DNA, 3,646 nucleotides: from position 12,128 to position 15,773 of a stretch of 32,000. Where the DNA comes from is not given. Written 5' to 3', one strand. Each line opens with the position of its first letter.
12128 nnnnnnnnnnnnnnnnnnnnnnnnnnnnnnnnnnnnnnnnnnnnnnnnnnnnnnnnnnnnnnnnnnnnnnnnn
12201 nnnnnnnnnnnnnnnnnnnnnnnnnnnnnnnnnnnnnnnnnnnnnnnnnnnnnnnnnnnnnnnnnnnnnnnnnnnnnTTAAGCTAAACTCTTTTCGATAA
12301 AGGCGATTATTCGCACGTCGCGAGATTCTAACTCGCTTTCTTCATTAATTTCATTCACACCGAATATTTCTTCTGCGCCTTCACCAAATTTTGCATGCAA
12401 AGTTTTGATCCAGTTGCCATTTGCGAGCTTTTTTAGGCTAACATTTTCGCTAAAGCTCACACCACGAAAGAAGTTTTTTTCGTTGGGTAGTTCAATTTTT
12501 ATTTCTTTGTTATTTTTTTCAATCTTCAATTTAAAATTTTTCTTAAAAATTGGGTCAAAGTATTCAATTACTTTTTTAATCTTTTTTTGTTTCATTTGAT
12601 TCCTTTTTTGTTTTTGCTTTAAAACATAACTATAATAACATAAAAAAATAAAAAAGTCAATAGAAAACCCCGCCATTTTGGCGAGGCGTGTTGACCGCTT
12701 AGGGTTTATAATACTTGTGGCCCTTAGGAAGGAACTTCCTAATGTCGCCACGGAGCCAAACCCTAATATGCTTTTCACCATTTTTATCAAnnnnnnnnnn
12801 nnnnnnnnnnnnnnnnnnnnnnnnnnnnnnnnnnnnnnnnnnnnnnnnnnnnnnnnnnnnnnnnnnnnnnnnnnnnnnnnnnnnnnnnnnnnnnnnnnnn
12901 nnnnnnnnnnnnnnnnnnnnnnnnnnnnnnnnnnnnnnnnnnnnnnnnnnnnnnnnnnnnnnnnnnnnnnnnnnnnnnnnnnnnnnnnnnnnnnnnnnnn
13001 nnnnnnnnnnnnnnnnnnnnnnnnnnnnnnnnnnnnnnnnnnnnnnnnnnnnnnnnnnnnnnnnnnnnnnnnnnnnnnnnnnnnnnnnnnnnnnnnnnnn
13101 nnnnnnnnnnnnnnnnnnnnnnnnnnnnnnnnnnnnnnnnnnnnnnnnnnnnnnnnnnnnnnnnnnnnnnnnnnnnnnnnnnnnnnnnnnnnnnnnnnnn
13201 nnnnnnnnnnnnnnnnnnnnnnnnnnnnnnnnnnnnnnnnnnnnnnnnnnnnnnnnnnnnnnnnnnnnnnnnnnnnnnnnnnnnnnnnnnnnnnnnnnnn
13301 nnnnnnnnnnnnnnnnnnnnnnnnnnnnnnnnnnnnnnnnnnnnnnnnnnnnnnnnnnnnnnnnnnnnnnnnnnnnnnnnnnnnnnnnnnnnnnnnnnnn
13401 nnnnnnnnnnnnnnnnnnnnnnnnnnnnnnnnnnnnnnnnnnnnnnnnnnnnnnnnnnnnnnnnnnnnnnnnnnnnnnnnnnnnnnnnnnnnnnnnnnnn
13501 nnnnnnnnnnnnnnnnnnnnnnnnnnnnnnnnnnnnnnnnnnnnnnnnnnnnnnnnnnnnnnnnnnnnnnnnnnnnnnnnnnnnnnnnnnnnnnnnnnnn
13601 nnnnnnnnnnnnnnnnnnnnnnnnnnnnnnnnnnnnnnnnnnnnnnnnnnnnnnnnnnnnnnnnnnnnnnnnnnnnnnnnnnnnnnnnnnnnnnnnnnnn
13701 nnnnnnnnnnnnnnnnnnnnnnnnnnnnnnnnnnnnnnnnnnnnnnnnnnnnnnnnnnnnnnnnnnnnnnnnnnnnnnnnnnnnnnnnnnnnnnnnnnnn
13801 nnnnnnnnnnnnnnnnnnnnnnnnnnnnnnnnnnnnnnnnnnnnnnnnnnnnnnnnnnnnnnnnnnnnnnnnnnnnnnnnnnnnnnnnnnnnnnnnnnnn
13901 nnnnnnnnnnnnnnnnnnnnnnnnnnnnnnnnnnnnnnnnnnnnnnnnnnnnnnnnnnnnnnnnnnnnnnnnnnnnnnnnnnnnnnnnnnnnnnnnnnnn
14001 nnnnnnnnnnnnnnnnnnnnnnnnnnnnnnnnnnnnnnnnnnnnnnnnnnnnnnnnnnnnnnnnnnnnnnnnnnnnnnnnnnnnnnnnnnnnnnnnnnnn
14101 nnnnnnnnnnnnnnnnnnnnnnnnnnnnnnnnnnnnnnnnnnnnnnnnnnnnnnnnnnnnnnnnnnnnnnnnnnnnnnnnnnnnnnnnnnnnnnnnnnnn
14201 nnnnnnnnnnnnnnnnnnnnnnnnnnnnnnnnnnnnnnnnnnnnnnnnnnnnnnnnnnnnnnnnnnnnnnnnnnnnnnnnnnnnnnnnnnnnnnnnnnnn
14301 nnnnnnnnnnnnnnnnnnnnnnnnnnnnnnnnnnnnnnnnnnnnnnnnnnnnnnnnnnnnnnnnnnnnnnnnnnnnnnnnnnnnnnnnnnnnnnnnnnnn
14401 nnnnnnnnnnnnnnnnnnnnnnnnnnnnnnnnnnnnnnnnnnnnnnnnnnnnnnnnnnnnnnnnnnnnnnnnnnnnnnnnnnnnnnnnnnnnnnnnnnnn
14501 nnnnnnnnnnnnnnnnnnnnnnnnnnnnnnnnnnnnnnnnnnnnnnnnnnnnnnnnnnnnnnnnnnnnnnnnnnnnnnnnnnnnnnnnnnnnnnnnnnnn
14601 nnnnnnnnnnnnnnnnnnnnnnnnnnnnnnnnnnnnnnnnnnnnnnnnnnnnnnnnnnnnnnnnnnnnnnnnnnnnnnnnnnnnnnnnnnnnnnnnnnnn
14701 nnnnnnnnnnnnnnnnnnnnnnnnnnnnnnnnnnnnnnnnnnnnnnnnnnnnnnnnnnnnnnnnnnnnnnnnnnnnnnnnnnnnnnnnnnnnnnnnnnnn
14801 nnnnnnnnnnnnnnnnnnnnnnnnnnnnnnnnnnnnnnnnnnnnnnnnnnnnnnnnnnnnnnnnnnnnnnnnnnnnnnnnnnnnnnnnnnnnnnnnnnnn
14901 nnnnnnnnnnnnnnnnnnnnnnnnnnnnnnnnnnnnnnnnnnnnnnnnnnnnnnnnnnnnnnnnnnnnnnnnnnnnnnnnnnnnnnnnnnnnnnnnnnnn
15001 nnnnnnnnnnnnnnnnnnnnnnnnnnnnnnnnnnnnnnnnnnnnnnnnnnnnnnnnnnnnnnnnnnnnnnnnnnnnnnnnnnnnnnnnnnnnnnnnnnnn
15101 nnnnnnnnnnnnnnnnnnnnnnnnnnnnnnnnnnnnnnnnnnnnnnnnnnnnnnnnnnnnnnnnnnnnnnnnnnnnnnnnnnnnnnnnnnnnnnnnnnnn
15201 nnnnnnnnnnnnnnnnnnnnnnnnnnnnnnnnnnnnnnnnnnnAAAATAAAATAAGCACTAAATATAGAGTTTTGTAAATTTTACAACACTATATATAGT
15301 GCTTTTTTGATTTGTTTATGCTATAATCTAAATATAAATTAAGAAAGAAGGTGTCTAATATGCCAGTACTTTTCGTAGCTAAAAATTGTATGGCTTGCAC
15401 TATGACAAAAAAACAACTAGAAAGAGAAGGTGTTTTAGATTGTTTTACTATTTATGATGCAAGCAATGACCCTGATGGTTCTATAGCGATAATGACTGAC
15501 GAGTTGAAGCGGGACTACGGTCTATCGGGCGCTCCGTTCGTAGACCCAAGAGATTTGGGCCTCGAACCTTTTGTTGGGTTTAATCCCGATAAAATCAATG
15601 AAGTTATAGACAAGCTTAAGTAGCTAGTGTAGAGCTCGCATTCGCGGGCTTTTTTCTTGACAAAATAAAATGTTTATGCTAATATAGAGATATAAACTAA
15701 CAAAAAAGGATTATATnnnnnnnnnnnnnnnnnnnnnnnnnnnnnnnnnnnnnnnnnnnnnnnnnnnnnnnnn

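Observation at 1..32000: Large excess of the palindrome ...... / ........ throughout coding and non-coding DNA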

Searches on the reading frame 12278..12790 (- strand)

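Call 28: search_protein_families(library=pfam, proteins=[window:12278-12790:-], max_evalue=0.01)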
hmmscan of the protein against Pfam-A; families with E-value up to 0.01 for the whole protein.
window:12278-12790:- (170 aa): 2 families
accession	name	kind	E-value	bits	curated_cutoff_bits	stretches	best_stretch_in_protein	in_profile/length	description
PF18046.7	FKBP26_C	-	0.0006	20.4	27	1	68-122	2-49/72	FKBP26_C-terminal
PF21142.3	A2M_bMG2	-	0.0066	16.9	25.5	1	56-97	42-83/119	Bacterial alpha-2 macroglobulin MG2 domain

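Call 48: search_protein_families(library=padloc, proteins=[window:12278-12790:-], max_evalue=0.01)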
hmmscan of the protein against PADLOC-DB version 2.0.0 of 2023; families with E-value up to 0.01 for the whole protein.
window:12278-12790:- (170 aa): 0 families

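Call 49: search_protein_families(library=ncbifam, proteins=[window:12278-12790:-], max_evalue=0.01)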
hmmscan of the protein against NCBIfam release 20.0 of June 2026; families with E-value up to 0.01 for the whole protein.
window:12278-12790:- (170 aa): 0 families

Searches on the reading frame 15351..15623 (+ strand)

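Call 28: search_protein_families(library=pfam, proteins=[window:15351-15623:+], max_evalue=0.01)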
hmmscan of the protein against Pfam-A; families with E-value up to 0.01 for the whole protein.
window:15351-15623:+ (90 aa): 1 family
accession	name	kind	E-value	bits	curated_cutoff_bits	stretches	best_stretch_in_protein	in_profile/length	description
PF00462.30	Glutaredoxin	-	8.3e-05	23.1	22.9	1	6-62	2-51/60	Glutaredoxin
